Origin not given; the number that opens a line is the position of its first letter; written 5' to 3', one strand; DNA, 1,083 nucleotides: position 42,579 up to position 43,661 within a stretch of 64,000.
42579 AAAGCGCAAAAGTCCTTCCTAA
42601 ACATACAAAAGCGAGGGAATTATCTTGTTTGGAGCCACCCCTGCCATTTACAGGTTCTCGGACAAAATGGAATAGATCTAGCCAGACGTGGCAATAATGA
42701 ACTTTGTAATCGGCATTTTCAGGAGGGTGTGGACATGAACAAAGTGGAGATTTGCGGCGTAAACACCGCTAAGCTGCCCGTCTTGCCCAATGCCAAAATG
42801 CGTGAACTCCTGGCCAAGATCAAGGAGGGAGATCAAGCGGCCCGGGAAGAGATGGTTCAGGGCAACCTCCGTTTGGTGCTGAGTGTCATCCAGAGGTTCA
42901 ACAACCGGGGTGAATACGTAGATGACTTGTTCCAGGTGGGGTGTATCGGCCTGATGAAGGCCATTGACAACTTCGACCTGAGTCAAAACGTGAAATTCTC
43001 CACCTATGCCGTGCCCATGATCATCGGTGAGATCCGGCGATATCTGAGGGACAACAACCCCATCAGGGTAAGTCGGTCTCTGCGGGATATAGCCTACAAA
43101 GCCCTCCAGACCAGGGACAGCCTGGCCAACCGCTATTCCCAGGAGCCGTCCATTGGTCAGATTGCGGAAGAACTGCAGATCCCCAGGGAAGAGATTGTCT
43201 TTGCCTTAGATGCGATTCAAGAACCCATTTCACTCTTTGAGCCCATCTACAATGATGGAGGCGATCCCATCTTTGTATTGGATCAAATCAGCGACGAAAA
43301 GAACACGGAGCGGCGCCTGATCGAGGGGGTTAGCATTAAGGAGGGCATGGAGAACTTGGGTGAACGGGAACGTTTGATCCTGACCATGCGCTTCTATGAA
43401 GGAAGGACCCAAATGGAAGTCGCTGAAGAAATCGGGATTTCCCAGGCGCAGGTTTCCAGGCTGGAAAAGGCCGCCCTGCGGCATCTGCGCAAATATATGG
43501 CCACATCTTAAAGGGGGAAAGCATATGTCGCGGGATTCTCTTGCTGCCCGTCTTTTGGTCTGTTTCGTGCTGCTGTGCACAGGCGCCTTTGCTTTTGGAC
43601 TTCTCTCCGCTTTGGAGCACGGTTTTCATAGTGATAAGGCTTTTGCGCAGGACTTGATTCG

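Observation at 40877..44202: Rearranged pro-sigma-E activation locus: spoIIGA-sigE inverted and divergent from a sigG-spoIIR pair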

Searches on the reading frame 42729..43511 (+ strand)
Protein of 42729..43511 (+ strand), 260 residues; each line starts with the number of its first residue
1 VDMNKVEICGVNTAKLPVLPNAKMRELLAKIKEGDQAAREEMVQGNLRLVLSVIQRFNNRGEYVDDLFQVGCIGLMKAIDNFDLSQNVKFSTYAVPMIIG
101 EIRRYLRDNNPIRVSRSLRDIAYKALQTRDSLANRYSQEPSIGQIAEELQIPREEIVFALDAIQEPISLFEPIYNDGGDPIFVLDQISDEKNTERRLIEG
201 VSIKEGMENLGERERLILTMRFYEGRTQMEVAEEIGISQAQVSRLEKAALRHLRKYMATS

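Call 3: search_protein_families(library=ncbifam, proteins=[window:42729-43511:+])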
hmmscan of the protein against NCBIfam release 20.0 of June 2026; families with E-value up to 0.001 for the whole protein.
window:42729-43511:+ (260 aa): 70 families (the best 25 are shown)
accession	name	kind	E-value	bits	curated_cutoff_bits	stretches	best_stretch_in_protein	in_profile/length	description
TIGR02850.1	spore_sigG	equivalog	1.2e-146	487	457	1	4-257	1-254/254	RNA polymerase sporulation sigma factor SigG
NF006071.0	PRK08215.1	equivalog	1.1e-142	474.1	372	1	1-257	1-257/258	RNA polymerase sporulation sigma factor SigG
NF004052.0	PRK05572.1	subfamily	1.4e-92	309.8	311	1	17-258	12-251/252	SigF/SigG family RNA polymerase sporulation sigma factor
TIGR02885.1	spore_sigF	equivalog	2.4e-90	302.4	321.45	1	27-257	1-231/231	RNA polymerase sporulation sigma factor SigF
TIGR02980.1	SigBFG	subfamily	1.6e-81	273.4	234.35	1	36-257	2-226/227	SigB/SigF/SigG family RNA polymerase sigma factor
NF005514.0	PRK07122.1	subfamily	9.7e-46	156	372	1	31-257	31-263/264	RNA polymerase sigma factor SigF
NF005644.0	PRK07408.1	subfamily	8.4e-41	140.3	261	1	25-258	14-254/258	RNA polymerase sigma factor SigF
TIGR02941.1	Sigma_B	equivalog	3.9e-38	131.4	315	1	34-255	26-251/255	RNA polymerase sigma factor SigB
NF004471.0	PRK05803.1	subfamily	2.6e-36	125.1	252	2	20-120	33-133/235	RNA polymerase sporulation sigma factor SigK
NF006158.0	PRK08301.1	equivalog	3.3e-35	121.7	339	2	5-118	27-140/241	RNA polymerase sporulation sigma factor SigE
TIGR02937.1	sigma70-ECF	superfamily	6.3e-35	120.2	42.9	1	38-257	2-165/165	sigma-70 family RNA polymerase sigma factor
NF006666.0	PRK09210.1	equivalog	3.7e-34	118.6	572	1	15-255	110-358/370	RNA polymerase sigma factor RpoD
TIGR02393.1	RpoD_Cterm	equivalog_domain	4.3e-34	118.2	354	1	38-256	1-227/238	RNA polymerase sigma factor RpoD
NF004208.0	PRK05658.1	equivalog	4.7e-34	118.4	555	1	18-255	370-618/631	RNA polymerase sigma factor RpoD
TIGR02835.1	spore_sigmaE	equivalog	1.3e-33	116.4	348.6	2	8-118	23-133/234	RNA polymerase sporulation sigma factor SigE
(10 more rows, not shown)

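Call 4: search_protein_families(library=pfam, proteins=[window:42729-43511:+])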
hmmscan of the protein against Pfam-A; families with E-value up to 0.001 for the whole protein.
window:42729-43511:+ (260 aa): 8 families
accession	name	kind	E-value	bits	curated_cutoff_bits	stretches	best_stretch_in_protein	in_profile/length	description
PF04542.20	Sigma70_r2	-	2.2e-19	69.4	24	1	42-110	1-69/71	Sigma-70 region 2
PF04545.22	Sigma70_r4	-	7.5e-19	67.4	24.1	1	207-255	2-50/50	Sigma-70, region 4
PF04539.22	Sigma70_r3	-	3.2e-08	34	25.3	1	125-176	6-57/78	Sigma-70 region 3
PF08281.18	Sigma70_r4_2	-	3.9e-07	30.1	25.7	1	204-253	5-54/54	Sigma-70, region 4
PF13518.12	HTH_28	-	0.00018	22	25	0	224-247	11-34/52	Helix-turn-helix domain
PF01381.28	HTH_3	-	0.00033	21.1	23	0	225-247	9-31/55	Helix-turn-helix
PF16509.11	KORA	-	0.00043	20.9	26.7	1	202-251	8-56/84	TrfB plasmid transcriptional repressor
PF07638.17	Sigma70_ECF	-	0.00045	20.6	21.1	0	205-244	131-170/185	ECF sigma factor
